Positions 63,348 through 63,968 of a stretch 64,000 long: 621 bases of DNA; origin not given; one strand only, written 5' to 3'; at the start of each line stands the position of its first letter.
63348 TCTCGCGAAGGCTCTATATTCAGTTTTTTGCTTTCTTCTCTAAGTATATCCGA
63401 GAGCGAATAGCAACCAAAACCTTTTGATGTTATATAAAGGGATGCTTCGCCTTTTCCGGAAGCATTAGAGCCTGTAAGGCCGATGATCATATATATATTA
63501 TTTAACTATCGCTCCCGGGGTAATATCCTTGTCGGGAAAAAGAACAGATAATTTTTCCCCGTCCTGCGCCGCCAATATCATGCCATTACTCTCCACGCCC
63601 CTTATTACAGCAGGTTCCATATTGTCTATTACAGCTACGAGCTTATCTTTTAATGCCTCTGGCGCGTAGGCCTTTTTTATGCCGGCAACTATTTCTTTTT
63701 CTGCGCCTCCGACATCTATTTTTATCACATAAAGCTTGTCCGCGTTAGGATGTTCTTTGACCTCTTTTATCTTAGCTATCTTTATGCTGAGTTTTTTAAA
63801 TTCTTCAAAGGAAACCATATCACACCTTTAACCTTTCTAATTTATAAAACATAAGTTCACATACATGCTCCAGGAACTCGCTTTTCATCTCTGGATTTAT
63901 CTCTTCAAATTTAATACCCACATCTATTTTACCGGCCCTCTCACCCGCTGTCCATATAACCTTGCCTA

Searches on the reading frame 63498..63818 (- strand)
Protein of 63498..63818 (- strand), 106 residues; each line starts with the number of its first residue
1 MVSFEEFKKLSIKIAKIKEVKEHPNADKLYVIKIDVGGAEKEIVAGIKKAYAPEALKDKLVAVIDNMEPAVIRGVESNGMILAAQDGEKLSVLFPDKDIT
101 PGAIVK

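Call 51: find_encoding_contigs(protein=window:63498-63818:-, flank=10000, max_places=2)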
Protein window:63498-63818:- (106 aa): no gene with exactly this product is on record in the collection.
